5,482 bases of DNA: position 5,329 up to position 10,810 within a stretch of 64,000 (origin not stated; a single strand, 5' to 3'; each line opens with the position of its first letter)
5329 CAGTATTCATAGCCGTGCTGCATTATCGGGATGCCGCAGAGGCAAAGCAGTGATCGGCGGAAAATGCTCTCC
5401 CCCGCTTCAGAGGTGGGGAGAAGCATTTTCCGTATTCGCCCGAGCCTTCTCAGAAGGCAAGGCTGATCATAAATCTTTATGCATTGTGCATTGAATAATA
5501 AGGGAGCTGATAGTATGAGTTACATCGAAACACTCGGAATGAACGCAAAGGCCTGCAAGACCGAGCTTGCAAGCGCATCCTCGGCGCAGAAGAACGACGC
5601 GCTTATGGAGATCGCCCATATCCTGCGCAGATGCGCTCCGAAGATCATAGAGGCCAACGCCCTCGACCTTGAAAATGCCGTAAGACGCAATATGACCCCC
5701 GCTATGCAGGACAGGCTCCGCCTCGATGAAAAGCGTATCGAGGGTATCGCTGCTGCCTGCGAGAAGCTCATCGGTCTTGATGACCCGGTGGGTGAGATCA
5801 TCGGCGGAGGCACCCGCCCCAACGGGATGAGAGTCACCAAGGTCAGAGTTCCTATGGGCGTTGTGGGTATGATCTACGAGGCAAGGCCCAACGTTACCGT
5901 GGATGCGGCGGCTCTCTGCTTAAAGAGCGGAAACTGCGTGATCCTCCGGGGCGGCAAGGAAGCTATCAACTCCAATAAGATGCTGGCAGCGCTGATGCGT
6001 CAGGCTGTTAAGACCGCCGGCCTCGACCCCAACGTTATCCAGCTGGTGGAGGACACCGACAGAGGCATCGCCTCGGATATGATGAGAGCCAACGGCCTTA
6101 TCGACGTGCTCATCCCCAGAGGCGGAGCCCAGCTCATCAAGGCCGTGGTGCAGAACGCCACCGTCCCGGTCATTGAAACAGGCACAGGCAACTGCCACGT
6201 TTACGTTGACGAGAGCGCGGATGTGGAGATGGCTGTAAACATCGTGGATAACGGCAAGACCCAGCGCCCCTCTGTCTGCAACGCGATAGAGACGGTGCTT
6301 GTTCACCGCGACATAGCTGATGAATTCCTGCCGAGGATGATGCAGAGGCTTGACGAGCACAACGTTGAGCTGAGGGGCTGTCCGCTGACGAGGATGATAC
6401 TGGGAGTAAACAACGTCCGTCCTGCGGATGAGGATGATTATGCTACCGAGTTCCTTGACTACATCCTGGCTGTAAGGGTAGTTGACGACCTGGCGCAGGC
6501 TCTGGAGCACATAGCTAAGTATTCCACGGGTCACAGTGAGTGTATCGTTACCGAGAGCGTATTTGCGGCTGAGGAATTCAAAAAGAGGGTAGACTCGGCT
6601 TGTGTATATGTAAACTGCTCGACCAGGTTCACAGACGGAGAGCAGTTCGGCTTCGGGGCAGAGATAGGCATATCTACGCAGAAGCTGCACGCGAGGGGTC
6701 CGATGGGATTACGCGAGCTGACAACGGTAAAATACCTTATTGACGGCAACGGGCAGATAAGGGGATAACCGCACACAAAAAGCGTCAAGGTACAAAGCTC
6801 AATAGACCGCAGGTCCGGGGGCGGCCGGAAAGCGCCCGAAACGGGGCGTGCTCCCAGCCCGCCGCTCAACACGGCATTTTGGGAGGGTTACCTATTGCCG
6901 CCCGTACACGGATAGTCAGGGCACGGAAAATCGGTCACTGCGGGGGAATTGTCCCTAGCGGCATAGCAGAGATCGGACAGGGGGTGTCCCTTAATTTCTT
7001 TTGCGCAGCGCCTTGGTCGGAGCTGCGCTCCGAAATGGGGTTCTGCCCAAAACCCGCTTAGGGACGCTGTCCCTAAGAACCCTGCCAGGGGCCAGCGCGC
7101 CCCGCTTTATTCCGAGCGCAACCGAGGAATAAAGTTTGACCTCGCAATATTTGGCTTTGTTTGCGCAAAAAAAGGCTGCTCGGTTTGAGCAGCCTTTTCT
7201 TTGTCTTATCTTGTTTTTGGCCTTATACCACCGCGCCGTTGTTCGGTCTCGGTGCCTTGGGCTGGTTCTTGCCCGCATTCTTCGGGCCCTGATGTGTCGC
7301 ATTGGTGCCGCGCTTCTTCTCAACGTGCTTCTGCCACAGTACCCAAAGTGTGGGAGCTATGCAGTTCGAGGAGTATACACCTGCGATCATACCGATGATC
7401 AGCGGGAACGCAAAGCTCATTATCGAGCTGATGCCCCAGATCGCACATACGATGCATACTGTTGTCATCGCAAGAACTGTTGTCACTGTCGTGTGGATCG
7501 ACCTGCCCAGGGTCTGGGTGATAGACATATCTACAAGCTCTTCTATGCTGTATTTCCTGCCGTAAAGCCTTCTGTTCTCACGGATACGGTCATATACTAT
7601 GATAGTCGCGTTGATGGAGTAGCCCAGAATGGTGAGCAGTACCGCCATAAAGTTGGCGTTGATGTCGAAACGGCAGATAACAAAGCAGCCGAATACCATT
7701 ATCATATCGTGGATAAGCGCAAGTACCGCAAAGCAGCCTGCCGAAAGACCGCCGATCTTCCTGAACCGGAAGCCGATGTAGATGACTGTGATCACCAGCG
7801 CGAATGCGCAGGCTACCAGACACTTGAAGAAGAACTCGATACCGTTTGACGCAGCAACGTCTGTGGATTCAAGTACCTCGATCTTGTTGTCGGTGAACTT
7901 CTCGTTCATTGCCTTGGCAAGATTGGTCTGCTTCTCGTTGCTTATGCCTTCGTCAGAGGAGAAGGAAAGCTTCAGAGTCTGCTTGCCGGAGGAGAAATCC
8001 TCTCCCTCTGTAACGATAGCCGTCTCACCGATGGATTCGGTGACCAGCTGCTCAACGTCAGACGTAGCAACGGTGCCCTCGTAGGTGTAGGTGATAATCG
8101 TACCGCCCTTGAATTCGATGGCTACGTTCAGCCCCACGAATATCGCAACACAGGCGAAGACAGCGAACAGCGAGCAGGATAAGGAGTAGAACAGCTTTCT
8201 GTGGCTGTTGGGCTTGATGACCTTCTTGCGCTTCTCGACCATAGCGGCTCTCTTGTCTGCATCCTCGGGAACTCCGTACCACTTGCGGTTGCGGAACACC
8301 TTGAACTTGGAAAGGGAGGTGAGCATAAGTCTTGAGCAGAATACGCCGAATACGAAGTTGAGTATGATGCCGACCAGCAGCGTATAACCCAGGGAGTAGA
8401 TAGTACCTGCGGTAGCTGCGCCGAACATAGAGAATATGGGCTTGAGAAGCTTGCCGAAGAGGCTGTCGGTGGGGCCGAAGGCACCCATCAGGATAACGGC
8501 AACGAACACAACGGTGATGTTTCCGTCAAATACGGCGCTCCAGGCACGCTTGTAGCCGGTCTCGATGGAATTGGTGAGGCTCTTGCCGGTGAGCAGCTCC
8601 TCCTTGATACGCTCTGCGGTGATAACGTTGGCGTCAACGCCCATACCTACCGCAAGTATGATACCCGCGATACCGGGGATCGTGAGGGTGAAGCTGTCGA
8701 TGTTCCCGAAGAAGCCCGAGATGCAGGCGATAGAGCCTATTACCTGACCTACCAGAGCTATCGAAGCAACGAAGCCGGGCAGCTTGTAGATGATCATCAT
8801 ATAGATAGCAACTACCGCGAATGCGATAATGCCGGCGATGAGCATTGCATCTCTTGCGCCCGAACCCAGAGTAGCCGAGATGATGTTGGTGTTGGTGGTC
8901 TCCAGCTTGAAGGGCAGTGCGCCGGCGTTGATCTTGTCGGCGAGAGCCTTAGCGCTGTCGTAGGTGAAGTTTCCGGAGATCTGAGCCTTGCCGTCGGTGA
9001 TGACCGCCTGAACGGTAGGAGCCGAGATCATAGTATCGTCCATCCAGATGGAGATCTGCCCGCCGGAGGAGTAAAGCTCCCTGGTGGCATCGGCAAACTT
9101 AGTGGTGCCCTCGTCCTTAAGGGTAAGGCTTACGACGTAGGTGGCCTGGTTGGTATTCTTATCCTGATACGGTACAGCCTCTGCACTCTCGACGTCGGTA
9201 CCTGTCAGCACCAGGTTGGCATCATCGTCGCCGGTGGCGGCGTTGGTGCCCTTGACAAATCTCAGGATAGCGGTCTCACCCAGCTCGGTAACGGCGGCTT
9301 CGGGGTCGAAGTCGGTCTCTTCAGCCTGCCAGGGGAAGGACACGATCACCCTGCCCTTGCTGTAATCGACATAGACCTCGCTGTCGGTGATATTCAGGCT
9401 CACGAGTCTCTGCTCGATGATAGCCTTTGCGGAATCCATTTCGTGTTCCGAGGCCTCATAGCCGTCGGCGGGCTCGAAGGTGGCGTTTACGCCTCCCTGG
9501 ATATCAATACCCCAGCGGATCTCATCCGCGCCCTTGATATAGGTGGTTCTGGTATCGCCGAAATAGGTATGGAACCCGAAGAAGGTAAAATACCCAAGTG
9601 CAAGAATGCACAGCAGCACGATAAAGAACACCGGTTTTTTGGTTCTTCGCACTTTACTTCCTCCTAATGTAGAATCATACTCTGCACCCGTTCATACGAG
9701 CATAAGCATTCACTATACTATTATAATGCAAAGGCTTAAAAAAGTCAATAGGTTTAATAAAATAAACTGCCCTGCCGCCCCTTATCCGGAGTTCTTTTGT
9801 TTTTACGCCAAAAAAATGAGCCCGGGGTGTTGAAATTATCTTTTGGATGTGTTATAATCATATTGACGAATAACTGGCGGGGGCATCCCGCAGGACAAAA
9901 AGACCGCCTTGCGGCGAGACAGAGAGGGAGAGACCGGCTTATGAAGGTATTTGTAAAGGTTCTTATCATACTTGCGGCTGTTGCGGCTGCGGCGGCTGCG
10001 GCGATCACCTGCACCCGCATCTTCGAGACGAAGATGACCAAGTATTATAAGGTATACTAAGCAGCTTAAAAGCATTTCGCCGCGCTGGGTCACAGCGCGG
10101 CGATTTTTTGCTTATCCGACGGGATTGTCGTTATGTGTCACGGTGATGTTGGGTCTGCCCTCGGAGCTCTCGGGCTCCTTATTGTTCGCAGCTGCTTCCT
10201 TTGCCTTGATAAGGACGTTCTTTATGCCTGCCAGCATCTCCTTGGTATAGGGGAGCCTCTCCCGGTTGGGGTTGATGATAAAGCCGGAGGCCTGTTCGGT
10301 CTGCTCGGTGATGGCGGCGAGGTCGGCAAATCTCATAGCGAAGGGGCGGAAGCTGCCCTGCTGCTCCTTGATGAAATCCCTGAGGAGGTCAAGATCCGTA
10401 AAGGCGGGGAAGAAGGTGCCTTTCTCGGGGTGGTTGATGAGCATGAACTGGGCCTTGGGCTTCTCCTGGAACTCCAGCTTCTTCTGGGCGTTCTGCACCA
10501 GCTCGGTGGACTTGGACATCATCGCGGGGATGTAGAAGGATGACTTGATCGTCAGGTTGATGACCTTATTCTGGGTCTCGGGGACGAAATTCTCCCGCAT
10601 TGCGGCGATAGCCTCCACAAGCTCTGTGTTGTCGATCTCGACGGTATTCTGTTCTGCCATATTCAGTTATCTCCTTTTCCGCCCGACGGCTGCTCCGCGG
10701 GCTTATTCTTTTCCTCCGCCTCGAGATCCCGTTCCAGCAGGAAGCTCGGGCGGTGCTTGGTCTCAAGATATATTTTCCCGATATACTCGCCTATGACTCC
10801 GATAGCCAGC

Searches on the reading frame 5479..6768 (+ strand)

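Call 20: search_protein_families(library=pfam, proteins=[window:5479-6768:+], max_evalue=0.001)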
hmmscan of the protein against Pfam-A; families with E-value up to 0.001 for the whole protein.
window:5479-6768:+ (429 aa): 1 family
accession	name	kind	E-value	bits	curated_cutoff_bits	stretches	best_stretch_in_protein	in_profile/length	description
PF00171.27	Aldedh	-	1.4e-26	93.5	23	2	22-296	37-298/461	Aldehyde dehydrogenase family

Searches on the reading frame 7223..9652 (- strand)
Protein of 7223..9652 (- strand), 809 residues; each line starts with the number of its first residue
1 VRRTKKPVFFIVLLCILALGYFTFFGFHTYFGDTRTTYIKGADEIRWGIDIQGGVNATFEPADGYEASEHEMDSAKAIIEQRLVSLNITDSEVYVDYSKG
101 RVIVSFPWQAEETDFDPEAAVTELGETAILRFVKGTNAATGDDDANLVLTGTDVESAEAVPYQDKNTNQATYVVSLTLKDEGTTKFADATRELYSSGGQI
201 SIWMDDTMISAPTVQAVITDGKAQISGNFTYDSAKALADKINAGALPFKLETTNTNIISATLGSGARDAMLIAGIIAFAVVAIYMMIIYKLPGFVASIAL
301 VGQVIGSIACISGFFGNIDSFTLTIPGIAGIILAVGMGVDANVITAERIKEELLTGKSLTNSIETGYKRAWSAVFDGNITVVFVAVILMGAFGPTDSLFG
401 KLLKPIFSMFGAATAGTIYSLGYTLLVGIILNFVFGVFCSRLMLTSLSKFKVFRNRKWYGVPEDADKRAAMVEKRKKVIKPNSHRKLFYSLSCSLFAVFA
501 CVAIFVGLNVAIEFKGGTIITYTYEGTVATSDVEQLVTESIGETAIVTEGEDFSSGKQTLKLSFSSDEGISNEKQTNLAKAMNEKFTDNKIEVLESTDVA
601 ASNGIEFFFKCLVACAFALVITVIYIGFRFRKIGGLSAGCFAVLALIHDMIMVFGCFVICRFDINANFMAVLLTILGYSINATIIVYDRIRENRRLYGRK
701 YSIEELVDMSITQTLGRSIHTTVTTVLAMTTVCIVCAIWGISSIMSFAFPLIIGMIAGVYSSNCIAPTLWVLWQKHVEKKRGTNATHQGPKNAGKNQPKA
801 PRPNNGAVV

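Call 20: search_protein_families(library=pfam, proteins=[window:7223-9652:-], max_evalue=0.001)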
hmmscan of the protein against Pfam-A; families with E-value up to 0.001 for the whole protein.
window:7223-9652:- (809 aa): 4 families
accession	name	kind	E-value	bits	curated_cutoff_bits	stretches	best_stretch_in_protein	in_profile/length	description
PF02355.23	SecD_SecF_C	-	1.2e-51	175.3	20.5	2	583-775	6-188/189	Protein export membrane protein SecD/SecF, C-terminal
PF22599.2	SecDF_P1_head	-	3.4e-22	78.9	27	1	146-247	18-113/114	SecDF, P1 head subdomain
PF03176.21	MMPL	-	1.3e-06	28.1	20.5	1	247-386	122-263/333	MMPL family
PF07549.19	Sec_GG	-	4.2e-05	23.4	20.3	0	507-528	7-28/28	SecD/SecF GG Motif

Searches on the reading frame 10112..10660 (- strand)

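Call 20: search_protein_families(library=pfam, proteins=[window:10112-10660:-], max_evalue=0.001)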
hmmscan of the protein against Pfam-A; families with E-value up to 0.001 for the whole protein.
window:10112-10660:- (182 aa): 1 family
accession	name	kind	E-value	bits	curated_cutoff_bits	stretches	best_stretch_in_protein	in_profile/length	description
PF07179.17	SseB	-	3e-20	73.1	21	1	14-143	1-122/124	SseB protein N-terminal domain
